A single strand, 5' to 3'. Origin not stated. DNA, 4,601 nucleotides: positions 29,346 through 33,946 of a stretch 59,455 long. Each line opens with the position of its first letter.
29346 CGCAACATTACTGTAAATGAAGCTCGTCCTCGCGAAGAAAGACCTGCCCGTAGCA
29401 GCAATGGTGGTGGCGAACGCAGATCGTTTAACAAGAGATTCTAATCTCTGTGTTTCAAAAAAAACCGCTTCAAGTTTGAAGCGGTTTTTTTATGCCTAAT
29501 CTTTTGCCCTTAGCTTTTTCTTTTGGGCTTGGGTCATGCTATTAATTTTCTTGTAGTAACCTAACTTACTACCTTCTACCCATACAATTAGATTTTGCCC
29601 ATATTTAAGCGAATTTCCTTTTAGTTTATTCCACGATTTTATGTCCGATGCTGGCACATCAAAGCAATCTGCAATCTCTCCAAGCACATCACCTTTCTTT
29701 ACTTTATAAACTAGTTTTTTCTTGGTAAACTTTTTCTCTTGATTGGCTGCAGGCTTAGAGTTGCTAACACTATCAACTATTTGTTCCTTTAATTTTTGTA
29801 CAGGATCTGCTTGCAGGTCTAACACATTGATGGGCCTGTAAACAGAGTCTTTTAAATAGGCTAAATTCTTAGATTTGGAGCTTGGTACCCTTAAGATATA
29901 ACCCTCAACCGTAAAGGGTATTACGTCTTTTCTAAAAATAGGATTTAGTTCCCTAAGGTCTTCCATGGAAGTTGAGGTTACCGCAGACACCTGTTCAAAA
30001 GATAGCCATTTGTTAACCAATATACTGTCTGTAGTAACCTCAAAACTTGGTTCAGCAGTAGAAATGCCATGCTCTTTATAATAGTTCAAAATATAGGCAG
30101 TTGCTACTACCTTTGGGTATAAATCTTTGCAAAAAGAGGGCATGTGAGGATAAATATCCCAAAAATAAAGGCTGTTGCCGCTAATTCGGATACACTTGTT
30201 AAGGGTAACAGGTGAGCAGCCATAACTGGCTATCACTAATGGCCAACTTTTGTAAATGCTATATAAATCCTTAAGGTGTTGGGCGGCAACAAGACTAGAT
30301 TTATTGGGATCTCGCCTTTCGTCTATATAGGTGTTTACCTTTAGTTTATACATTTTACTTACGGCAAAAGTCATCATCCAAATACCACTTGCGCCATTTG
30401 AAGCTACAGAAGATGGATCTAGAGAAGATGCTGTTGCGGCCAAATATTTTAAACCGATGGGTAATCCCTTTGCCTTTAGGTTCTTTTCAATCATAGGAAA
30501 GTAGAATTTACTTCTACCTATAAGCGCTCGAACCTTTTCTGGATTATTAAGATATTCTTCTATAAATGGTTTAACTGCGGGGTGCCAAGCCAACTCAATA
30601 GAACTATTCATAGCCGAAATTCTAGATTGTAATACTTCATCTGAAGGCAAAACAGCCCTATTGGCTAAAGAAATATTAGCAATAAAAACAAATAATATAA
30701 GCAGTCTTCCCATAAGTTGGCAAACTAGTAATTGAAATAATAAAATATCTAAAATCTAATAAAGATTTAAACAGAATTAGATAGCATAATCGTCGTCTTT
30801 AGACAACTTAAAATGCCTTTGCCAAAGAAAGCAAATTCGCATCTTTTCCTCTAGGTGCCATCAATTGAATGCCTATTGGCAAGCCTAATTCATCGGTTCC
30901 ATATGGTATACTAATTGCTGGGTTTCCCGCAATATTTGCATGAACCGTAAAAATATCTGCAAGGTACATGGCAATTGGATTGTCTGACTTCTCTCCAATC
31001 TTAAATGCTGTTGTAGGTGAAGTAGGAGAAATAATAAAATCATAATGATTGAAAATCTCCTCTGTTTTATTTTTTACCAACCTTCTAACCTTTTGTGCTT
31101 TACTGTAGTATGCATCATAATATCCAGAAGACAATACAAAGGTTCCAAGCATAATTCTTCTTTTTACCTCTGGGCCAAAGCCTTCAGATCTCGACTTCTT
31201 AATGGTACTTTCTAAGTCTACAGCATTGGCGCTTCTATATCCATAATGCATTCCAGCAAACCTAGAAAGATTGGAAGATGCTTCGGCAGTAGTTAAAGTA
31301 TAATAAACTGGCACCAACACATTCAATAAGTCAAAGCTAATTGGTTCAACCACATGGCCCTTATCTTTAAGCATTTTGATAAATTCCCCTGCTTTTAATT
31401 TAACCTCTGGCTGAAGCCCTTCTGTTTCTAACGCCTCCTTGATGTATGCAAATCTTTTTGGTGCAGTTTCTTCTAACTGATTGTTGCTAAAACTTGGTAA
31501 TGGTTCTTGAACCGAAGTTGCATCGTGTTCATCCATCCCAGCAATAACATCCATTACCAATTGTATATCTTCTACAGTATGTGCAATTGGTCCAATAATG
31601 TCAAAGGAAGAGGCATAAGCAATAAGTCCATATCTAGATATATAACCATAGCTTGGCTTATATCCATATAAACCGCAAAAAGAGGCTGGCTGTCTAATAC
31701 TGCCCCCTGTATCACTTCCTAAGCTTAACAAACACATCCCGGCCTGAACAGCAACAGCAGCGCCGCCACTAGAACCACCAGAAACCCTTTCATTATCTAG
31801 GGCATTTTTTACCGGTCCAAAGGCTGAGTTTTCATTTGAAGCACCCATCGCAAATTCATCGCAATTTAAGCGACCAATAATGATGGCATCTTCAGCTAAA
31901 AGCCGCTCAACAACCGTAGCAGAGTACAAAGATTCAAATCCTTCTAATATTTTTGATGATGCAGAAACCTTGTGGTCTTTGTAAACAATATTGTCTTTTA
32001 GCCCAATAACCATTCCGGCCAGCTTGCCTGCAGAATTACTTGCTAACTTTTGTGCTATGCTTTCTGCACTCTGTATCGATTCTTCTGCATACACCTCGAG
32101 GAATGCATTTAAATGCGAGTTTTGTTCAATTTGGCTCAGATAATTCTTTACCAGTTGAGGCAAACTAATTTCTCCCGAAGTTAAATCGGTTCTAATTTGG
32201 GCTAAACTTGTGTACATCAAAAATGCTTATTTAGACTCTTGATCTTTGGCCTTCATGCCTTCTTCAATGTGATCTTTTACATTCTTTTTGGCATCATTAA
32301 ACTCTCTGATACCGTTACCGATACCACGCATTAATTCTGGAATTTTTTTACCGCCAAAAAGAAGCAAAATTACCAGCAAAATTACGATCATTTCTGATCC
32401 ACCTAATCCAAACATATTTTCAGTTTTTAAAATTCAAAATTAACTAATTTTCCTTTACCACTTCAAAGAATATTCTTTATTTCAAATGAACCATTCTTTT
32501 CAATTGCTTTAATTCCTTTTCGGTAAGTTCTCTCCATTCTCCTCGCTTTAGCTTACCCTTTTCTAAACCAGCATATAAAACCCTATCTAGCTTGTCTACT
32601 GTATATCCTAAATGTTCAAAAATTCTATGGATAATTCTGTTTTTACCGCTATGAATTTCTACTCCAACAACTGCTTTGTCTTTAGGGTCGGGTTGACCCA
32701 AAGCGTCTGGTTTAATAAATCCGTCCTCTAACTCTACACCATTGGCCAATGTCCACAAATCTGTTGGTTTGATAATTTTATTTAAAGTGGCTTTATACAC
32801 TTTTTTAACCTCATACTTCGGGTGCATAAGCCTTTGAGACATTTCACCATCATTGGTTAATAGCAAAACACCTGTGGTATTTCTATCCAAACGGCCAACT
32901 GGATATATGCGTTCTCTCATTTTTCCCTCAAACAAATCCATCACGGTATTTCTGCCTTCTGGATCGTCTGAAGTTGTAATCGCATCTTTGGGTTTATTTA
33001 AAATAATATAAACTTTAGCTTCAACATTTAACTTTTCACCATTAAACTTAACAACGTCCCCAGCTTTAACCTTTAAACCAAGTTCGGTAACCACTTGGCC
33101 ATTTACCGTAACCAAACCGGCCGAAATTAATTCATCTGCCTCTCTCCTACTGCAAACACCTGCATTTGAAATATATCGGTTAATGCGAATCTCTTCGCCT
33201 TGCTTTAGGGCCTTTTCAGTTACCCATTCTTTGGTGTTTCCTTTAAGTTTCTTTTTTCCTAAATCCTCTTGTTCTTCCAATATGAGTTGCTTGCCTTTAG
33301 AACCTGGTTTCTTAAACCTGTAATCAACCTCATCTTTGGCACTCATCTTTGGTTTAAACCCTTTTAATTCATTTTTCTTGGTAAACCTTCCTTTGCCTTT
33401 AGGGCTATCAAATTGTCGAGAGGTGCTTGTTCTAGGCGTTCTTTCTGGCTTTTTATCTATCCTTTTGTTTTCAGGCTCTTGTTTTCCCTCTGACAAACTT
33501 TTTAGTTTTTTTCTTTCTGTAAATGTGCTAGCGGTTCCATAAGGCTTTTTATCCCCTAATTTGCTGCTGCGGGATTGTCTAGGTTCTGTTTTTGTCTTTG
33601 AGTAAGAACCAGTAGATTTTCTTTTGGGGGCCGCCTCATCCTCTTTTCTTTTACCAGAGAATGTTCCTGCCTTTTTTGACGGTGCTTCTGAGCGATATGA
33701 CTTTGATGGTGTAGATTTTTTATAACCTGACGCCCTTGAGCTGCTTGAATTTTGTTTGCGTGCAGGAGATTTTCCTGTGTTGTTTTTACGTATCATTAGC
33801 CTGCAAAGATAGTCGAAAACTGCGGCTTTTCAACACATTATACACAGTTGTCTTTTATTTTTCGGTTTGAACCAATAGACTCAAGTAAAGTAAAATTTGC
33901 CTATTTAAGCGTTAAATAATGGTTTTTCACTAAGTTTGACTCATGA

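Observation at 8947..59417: Strongly over-represented short motif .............(R)A scattered through unrelated genes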

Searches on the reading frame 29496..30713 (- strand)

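Call 13: search_protein_families(library=pfam, proteins=[window:29496-30713:-])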
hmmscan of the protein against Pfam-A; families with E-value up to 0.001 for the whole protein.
window:29496-30713:- (405 aa): 2 families
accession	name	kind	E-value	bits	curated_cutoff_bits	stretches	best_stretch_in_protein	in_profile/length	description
PF01464.25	SLT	-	2.5e-15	56.5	21.3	1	75-180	4-110/117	Transglycosylase SLT domain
PF01476.26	LysM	-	1.2e-10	41.6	20.9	1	336-378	1-43/43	LysM domain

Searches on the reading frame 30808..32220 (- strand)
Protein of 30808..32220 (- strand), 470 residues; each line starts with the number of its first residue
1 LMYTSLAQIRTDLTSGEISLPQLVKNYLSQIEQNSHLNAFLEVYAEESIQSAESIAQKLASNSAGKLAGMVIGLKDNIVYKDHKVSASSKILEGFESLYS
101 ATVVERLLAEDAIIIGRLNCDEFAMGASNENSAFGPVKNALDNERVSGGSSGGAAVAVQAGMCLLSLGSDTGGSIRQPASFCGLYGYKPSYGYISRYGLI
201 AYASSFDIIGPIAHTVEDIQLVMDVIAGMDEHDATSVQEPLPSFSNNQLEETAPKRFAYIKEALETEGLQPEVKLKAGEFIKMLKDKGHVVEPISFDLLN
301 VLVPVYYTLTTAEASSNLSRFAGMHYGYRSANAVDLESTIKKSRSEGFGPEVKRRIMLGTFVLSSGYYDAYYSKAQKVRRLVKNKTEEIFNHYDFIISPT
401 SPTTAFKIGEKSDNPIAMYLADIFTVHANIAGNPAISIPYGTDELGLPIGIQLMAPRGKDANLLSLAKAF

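Call 13: search_protein_families(library=pfam, proteins=[window:30808-32220:-])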
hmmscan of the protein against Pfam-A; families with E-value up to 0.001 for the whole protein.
window:30808-32220:- (470 aa): 1 family
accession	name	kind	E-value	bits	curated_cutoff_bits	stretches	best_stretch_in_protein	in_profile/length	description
PF01425.27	Amidase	-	2e-142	475.8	27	1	23-464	2-445/445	Amidase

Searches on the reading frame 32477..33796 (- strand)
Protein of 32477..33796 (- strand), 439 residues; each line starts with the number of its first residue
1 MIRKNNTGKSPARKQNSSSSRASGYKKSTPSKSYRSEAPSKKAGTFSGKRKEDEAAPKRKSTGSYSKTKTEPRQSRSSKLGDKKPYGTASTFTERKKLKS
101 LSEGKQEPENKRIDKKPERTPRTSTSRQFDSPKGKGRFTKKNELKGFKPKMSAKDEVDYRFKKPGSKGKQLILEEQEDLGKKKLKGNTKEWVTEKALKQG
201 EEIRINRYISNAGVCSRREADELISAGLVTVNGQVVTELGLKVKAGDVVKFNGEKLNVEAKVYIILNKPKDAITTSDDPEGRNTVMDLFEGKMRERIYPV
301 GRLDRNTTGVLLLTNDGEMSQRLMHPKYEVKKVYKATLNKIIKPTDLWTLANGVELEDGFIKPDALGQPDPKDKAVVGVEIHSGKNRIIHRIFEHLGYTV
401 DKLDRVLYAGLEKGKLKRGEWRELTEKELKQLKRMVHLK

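Call 6: search_protein_families(library=pfam, proteins=[window:32477-33796:-])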
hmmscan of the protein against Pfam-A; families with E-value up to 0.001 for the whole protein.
window:32477-33796:- (439 aa): 3 families
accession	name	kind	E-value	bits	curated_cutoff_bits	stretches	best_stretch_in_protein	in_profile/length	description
PF00849.27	PseudoU_synth_2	-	1.2e-19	71.5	26.8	1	263-395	2-152/152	RNA pseudouridylate synthase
PF01479.30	S4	-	1e-13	51.2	22.8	1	204-249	2-48/48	S4 domain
PF13275.11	S4_2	-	1.7e-07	31.5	24.6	1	212-258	17-64/65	S4 domain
